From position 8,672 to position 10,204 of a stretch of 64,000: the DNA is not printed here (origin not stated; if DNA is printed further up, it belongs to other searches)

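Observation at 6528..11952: murE sits in a block with aspartate racemase, an ATP-grasp ligase and an AsnB-type amidotransferase: predicted Lys-D-Asp/D-isoAsn peptidoglycan cross-bridge module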

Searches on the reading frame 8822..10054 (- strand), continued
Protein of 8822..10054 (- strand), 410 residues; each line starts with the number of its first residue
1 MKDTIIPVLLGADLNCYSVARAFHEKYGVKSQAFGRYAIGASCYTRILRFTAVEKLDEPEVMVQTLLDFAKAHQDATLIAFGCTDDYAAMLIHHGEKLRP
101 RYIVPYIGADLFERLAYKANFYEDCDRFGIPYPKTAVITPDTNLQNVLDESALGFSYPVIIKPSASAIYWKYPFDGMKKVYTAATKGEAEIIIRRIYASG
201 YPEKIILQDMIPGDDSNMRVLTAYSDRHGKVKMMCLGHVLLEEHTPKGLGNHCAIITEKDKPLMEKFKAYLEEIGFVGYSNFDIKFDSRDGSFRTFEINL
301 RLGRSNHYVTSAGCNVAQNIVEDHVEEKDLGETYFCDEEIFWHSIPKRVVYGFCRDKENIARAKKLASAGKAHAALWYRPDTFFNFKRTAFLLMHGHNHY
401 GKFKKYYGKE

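Call 41: search_protein_families(library=ncbifam, proteins=[L085:7245-7952:+, L027:7249-7968:+, L070:7221-7937:+, L023:7210-7911:+, L012:7213-7914:+, L085:4460-5983:+, L053:4419-5975:+, L001:11958-13451:+, L005:9984-11492:+, L006:637-2157:+], max_evalue=1e-40)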
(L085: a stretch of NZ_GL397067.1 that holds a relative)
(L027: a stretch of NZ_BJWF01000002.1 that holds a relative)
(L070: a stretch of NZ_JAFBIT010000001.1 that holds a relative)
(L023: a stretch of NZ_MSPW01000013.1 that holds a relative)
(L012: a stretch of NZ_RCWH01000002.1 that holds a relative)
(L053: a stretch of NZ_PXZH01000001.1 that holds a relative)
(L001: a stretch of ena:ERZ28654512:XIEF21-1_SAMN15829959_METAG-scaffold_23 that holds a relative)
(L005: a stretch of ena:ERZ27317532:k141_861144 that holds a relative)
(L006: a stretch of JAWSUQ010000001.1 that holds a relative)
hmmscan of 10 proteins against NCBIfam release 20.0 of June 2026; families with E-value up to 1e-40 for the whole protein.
L085:7245-7952:+ (235 aa): 2 families
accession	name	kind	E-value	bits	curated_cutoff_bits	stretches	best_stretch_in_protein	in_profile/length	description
TIGR00035.1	asp_race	subfamily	4.9e-72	242.3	93.1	1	1-234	1-231/236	amino acid racemase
NF052483.1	racemase_CuyB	equivalog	2.1e-51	175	190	1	7-229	3-224/225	cysteate racemase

L027:7249-7968:+ (239 aa): 2 families
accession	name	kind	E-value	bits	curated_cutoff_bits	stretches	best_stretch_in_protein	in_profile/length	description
TIGR00035.1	asp_race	subfamily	2.3e-101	338.3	93.1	1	1-234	1-232/236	amino acid racemase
NF052483.1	racemase_CuyB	equivalog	8.2e-49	166.6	190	1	7-228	3-224/225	cysteate racemase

L070:7221-7937:+ (238 aa): 2 families
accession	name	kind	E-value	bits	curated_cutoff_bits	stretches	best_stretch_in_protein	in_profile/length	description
TIGR00035.1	asp_race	subfamily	5.1e-67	225.9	93.1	1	1-222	2-224/236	amino acid racemase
NF052483.1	racemase_CuyB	equivalog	4.3e-62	210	190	1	5-222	2-222/225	cysteate racemase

L023:7210-7911:+ (233 aa): 2 families
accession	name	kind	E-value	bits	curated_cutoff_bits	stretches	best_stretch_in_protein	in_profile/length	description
TIGR00035.1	asp_race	subfamily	3.9e-67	226.3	93.1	1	3-224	2-224/236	amino acid racemase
NF052483.1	racemase_CuyB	equivalog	1.6e-64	218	190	1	6-224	1-222/225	cysteate racemase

L012:7213-7914:+ (233 aa): 2 families
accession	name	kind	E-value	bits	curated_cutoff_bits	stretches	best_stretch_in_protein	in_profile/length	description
TIGR00035.1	asp_race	subfamily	9.5e-70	234.8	93.1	1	3-224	2-224/236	amino acid racemase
NF052483.1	racemase_CuyB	equivalog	3.4e-64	216.9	190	1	6-224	1-222/225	cysteate racemase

L085:4460-5983:+ (507 aa): 10 families
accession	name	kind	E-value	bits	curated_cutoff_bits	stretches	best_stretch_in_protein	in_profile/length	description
NF001130.0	PRK00139.2-4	equivalog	1.1e-255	849.3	715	1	1-505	1-513/516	UDP-N-acetylmuramoyl-L-alanyl-D-glutamate--2,6-diaminopimelate ligase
NF001127.0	PRK00139.2-1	equivalog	4.9e-198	659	997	1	2-503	2-511/520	UDP-N-acetylmuramoyl-L-alanyl-D-glutamate--2,6-diaminopimelate ligase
NF010628.0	PRK14022.1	equivalog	1.1e-129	433.3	536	1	7-501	6-479/483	UDP-N-acetylmuramoyl-L-alanyl-D-glutamate--L-lysine ligase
NF001129.0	PRK00139.2-3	equivalog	3.3e-129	431.7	762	1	26-499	38-511/517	UDP-N-acetylmuramoyl-L-alanyl-D-glutamate--2,6-diaminopimelate ligase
NF001131.0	PRK00139.2-5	equivalog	7.9e-98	328.4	1000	1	32-501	39-481/483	UDP-N-acetylmuramoyl-L-alanyl-D-glutamate--2,6-diaminopimelate ligase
NF001126.0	PRK00139.1-4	equivalog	2.6e-96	323.1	373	1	19-492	13-472/486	UDP-N-acetylmuramoyl-L-alanyl-D-glutamate--2,6-diaminopimelate ligase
TIGR01085.1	murE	subfamily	1.8e-86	290.9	257.3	1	30-494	5-463/472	UDP-N-acetylmuramyl-tripeptide synthetase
NF001124.0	PRK00139.1-2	equivalog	4.9e-84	282.8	476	1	22-495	21-485/500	UDP-N-acetylmuramoyl-L-alanyl-D-glutamate--2,6-diaminopimelate ligase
NF008896.0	PRK11929.1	equivalog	1e-77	261.9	1023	1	17-490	15-486/965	bifunctional UDP-N-acetylmuramoyl-L-alanyl-D-glutamate--2,6-diaminopimelate ligase MurE/UDP-N-acetylmuramoyl-tripeptide--D-alanyl-D-alanine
NF001123.0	PRK00139.1-1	equivalog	6.4e-57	193.3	586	1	25-489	16-476/493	UDP-N-acetylmuramoyl-L-alanyl-D-glutamate--2,6-diaminopimelate ligase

L053:4419-5975:+ (518 aa): 10 families
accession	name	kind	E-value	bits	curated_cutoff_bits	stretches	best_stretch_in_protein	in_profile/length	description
NF001130.0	PRK00139.2-4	equivalog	1.2e-176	588.5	715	1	9-515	3-512/516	UDP-N-acetylmuramoyl-L-alanyl-D-glutamate--2,6-diaminopimelate ligase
NF010628.0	PRK14022.1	equivalog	1.3e-170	568.3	536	1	8-514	1-481/483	UDP-N-acetylmuramoyl-L-alanyl-D-glutamate--L-lysine ligase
NF001131.0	PRK00139.2-5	equivalog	9.7e-135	450.1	1000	1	8-512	1-481/483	UDP-N-acetylmuramoyl-L-alanyl-D-glutamate--2,6-diaminopimelate ligase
NF001127.0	PRK00139.2-1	equivalog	3.7e-134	448.2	997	1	10-515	4-512/520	UDP-N-acetylmuramoyl-L-alanyl-D-glutamate--2,6-diaminopimelate ligase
NF001129.0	PRK00139.2-3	equivalog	4.8e-132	441.1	762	1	9-514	3-515/517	UDP-N-acetylmuramoyl-L-alanyl-D-glutamate--2,6-diaminopimelate ligase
NF001126.0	PRK00139.1-4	equivalog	2e-97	326.7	373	1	35-515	12-483/486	UDP-N-acetylmuramoyl-L-alanyl-D-glutamate--2,6-diaminopimelate ligase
TIGR01085.1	murE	subfamily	8.4e-93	311.8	257.3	1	44-514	2-471/472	UDP-N-acetylmuramyl-tripeptide synthetase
NF001124.0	PRK00139.1-2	equivalog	5.6e-90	302.5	476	1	38-515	20-493/500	UDP-N-acetylmuramoyl-L-alanyl-D-glutamate--2,6-diaminopimelate ligase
NF008896.0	PRK11929.1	equivalog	3.1e-81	273.5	1023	1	44-503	27-488/965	bifunctional UDP-N-acetylmuramoyl-L-alanyl-D-glutamate--2,6-diaminopimelate ligase MurE/UDP-N-acetylmuramoyl-tripeptide--D-alanyl-D-alanine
NF001123.0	PRK00139.1-1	equivalog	1.4e-67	228.5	586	1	41-514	15-489/493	UDP-N-acetylmuramoyl-L-alanyl-D-glutamate--2,6-diaminopimelate ligase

L001:11958-13451:+ (497 aa): 11 families
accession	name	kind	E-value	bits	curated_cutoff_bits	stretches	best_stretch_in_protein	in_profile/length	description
NF001126.0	PRK00139.1-4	equivalog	5.6e-130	434.1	373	1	21-487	18-481/486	UDP-N-acetylmuramoyl-L-alanyl-D-glutamate--2,6-diaminopimelate ligase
NF001124.0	PRK00139.1-2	equivalog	1.6e-116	390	476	1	16-491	18-495/500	UDP-N-acetylmuramoyl-L-alanyl-D-glutamate--2,6-diaminopimelate ligase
TIGR01085.1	murE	subfamily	1.1e-114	384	257.3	1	25-486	3-469/472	UDP-N-acetylmuramyl-tripeptide synthetase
NF008896.0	PRK11929.1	equivalog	2.8e-109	366.4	1023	1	25-490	28-500/965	bifunctional UDP-N-acetylmuramoyl-L-alanyl-D-glutamate--2,6-diaminopimelate ligase MurE/UDP-N-acetylmuramoyl-tripeptide--D-alanyl-D-alanine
NF010628.0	PRK14022.1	equivalog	2e-106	356.6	536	1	20-484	29-476/483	UDP-N-acetylmuramoyl-L-alanyl-D-glutamate--L-lysine ligase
NF001130.0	PRK00139.2-4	equivalog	7.2e-89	298.8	715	1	18-252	23-259/516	UDP-N-acetylmuramoyl-L-alanyl-D-glutamate--2,6-diaminopimelate ligase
NF001123.0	PRK00139.1-1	equivalog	4.8e-87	292.7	586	1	20-484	14-485/493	UDP-N-acetylmuramoyl-L-alanyl-D-glutamate--2,6-diaminopimelate ligase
NF001129.0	PRK00139.2-3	equivalog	5.8e-79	265.9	762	1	2-484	17-510/517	UDP-N-acetylmuramoyl-L-alanyl-D-glutamate--2,6-diaminopimelate ligase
NF001127.0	PRK00139.2-1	equivalog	9.8e-67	225.8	997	0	26-251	31-258/520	UDP-N-acetylmuramoyl-L-alanyl-D-glutamate--2,6-diaminopimelate ligase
NF001131.0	PRK00139.2-5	equivalog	2.9e-65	220.9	1000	1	23-477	33-471/483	UDP-N-acetylmuramoyl-L-alanyl-D-glutamate--2,6-diaminopimelate ligase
TIGR01143.1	murF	subfamily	2.5e-42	145.3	288.6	0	32-132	2-100/418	UDP-N-acetylmuramoyl-tripeptide--D-alanyl-D-alanine ligase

L005:9984-11492:+ (502 aa): 10 families
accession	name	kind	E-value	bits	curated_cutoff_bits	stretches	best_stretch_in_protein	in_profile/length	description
NF001126.0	PRK00139.1-4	equivalog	1.6e-137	459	373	1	10-493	1-480/486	UDP-N-acetylmuramoyl-L-alanyl-D-glutamate--2,6-diaminopimelate ligase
NF008896.0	PRK11929.1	equivalog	4.7e-118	395.4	1023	1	29-492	26-495/965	bifunctional UDP-N-acetylmuramoyl-L-alanyl-D-glutamate--2,6-diaminopimelate ligase MurE/UDP-N-acetylmuramoyl-tripeptide--D-alanyl-D-alanine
TIGR01085.1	murE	subfamily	8.6e-117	390.9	257.3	1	32-491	4-467/472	UDP-N-acetylmuramyl-tripeptide synthetase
NF001124.0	PRK00139.1-2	equivalog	2.4e-112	376.3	476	1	24-491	20-488/500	UDP-N-acetylmuramoyl-L-alanyl-D-glutamate--2,6-diaminopimelate ligase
NF010628.0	PRK14022.1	equivalog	7.8e-107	357.9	536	1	29-490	32-475/483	UDP-N-acetylmuramoyl-L-alanyl-D-glutamate--L-lysine ligase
NF001123.0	PRK00139.1-1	equivalog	2.2e-90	303.7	586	1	25-491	13-485/493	UDP-N-acetylmuramoyl-L-alanyl-D-glutamate--2,6-diaminopimelate ligase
NF001130.0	PRK00139.2-4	equivalog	7.1e-88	295.6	715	1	26-247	25-246/516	UDP-N-acetylmuramoyl-L-alanyl-D-glutamate--2,6-diaminopimelate ligase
NF001129.0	PRK00139.2-3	equivalog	6.5e-78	262.5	762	1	28-482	37-501/517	UDP-N-acetylmuramoyl-L-alanyl-D-glutamate--2,6-diaminopimelate ligase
NF001131.0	PRK00139.2-5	equivalog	1.8e-61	208.5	1000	1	35-483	39-470/483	UDP-N-acetylmuramoyl-L-alanyl-D-glutamate--2,6-diaminopimelate ligase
NF001127.0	PRK00139.2-1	equivalog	1e-59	202.6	997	1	32-481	31-496/520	UDP-N-acetylmuramoyl-L-alanyl-D-glutamate--2,6-diaminopimelate ligase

L006:637-2157:+ (506 aa): 11 families
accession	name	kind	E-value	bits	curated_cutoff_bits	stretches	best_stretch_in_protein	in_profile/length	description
NF001126.0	PRK00139.1-4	equivalog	4.1e-168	559.9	373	1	13-499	2-484/486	UDP-N-acetylmuramoyl-L-alanyl-D-glutamate--2,6-diaminopimelate ligase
TIGR01085.1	murE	subfamily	2.4e-149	498.2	257.3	1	32-497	2-471/472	UDP-N-acetylmuramyl-tripeptide synthetase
NF008896.0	PRK11929.1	equivalog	1.1e-139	467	1023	1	27-498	23-499/965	bifunctional UDP-N-acetylmuramoyl-L-alanyl-D-glutamate--2,6-diaminopimelate ligase MurE/UDP-N-acetylmuramoyl-tripeptide--D-alanyl-D-alanine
NF001124.0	PRK00139.1-2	equivalog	2.2e-138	462.1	476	1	29-501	23-496/500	UDP-N-acetylmuramoyl-L-alanyl-D-glutamate--2,6-diaminopimelate ligase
NF001123.0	PRK00139.1-1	equivalog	1.6e-116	389.9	586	1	25-499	11-491/493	UDP-N-acetylmuramoyl-L-alanyl-D-glutamate--2,6-diaminopimelate ligase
NF010628.0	PRK14022.1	equivalog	1.1e-105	354.2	536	1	31-484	32-467/483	UDP-N-acetylmuramoyl-L-alanyl-D-glutamate--L-lysine ligase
NF001130.0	PRK00139.2-4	equivalog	7.4e-76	255.9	715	1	10-499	4-513/516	UDP-N-acetylmuramoyl-L-alanyl-D-glutamate--2,6-diaminopimelate ligase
NF001129.0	PRK00139.2-3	equivalog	2.9e-57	194.3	762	1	29-493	36-510/517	UDP-N-acetylmuramoyl-L-alanyl-D-glutamate--2,6-diaminopimelate ligase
NF001127.0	PRK00139.2-1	equivalog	3.2e-53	181.2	997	1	22-495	19-509/520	UDP-N-acetylmuramoyl-L-alanyl-D-glutamate--2,6-diaminopimelate ligase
TIGR01143.1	murF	subfamily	7.6e-49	166.8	288.6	1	40-471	2-405/418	UDP-N-acetylmuramoyl-tripeptide--D-alanyl-D-alanine ligase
NF001131.0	PRK00139.2-5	equivalog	1.7e-47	162.3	1000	1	35-480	37-465/483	UDP-N-acetylmuramoyl-L-alanyl-D-glutamate--2,6-diaminopimelate ligase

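Call 47: predict_structure(alignment_id=A2)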
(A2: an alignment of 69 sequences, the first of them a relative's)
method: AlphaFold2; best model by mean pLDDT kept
length: 410 residues; sequences in the alignment: 69
mean_pLDDT: 96.8   pTM: 0.93
mean pLDDT of the five models: 96.8, 96.4, 96.4, 96.3, 96.1
residues with pLDDT >= 90: 399; 70-90: 7; 50-70: 3; < 50: 1
segments of 3 or more residues with pLDDT < 50: none
pLDDT, mean of each block of 10 residues (from residue 1): 84 98 98 95 96 98 99 98 97 98 98 95 97 98 97 97 94 95 98 98 98 97 99 99 93 98 98 98 98 97 97 98 98 98 98 98 99 98 97 96 92
secondary structure, 60 per line:
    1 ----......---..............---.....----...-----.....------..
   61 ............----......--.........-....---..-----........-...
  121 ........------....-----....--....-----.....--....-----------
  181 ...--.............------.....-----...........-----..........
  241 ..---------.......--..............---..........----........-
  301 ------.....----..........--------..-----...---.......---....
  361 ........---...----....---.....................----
elements in order: E5-10 H14-27 E31-35 E48-52 H59-72 E77-82 H85-93 H95-98 H109-116 H118-128 E135-138 H144-147 H150-153 E159-163 H166-169 E181-183 H186-198 E205-209 E218-225 E231-242 E252-258 H261-274 E278-287 E292-299 H307-311 H316-325 E341-343 H347-353 H357-368 E372-374 H379-382 H386-406

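Call 49: fold_search(model_id=the predicted structure, library=pdb)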
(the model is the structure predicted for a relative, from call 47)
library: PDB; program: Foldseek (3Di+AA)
matches with E <= 10: 1801; with E <= 0.001: 493
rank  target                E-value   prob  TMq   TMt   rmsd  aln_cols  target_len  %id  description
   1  3v4s_A                5.8e-16  1.00  0.58  0.62   5.0       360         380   15  Crystal Structure of ADP-ATP complex of purK: N5-carboxyaminoimidazole ribonucleotide synthetase (released 2013-02-13)
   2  3q2o_A                5.8e-16  1.00  0.58  0.62   5.7       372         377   15  Crystal Structure of purK: N5-carboxyaminoimidazole ribonucleotide synthetase (released 2011-10-26)
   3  3vot_B                9.5e-16  1.00  0.53  0.55   5.2       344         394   14  Crystal structure of L-amino acid ligase from Bacillus licheniformis (released 2012-11-07)
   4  5dou_B                1.0e-15  1.00  0.49  0.17   6.4       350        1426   14  Crystal Structure of Human Carbamoyl phosphate synthetase I (CPS1), ligand-bound form (released 2015-12-09)
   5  5dou_C                1.1e-15  1.00  0.49  0.17   6.4       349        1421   13  Crystal Structure of Human Carbamoyl phosphate synthetase I (CPS1), ligand-bound form (released 2015-12-09)
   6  3v4s_B                1.5e-15  1.00  0.58  0.62   5.2       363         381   15  Crystal Structure of ADP-ATP complex of purK: N5-carboxyaminoimidazole ribonucleotide synthetase (released 2013-02-13)
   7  4dlk_A                2.1e-15  1.00  0.57  0.61   5.1       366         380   15  Crystal Structure of ATP-Ca++ complex of purK: N5-carboxyaminoimidazole ribonucleotide synthetase (released 2013-02-06)
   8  4mam_A                3.0e-15  1.00  0.55  0.60   5.2       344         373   14  The crystal structure of phosphoribosylaminoimidazole carboxylase ATPase subunit of Francisella tularensis subsp. tula (released 2013-08-28)
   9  3r5h_A                3.2e-15  1.00  0.59  0.63   4.7       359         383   15  Crystal Structure of ADP-AIR complex of purK: N5-carboxyaminoimidazole ribonucleotide synthetase (released 2012-03-21)
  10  2pn1                  6.3e-15  1.00  0.60  0.78   3.6       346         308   17  Crystal structure of carbamoylphosphate synthase large subunit (split gene in MJ) (ZP_00538348.1) from Exiguobacterium s (released 2007-05-08)
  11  4ffl                  6.3e-15  1.00  0.53  0.60   4.8       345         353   13  PylC in complex with L-lysine (released 2012-09-19)
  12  1a9x_A                6.3e-15  1.00  0.51  0.22   5.8       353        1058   14  CARBAMOYL PHOSPHATE SYNTHETASE: CAUGHT IN THE ACT OF GLUTAMINE HYDROLYSIS (released 1998-10-21)
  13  4ffr                  6.7e-15  1.00  0.53  0.61   4.6       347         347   13  SeMet-labeled PylC (remote) (released 2012-09-19)
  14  3orr_A                9.6e-15  1.00  0.57  0.63   4.4       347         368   14  Crystal Structure of N5-Carboxyaminoimidazole synthetase from Staphylococcus aureus (released 2011-07-20)
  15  1gso                  9.6e-15  1.00  0.52  0.51   5.8       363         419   15  GLYCINAMIDE RIBONUCLEOTIDE SYNTHETASE (GAR-SYN) FROM E. COLI. (released 1998-12-09)
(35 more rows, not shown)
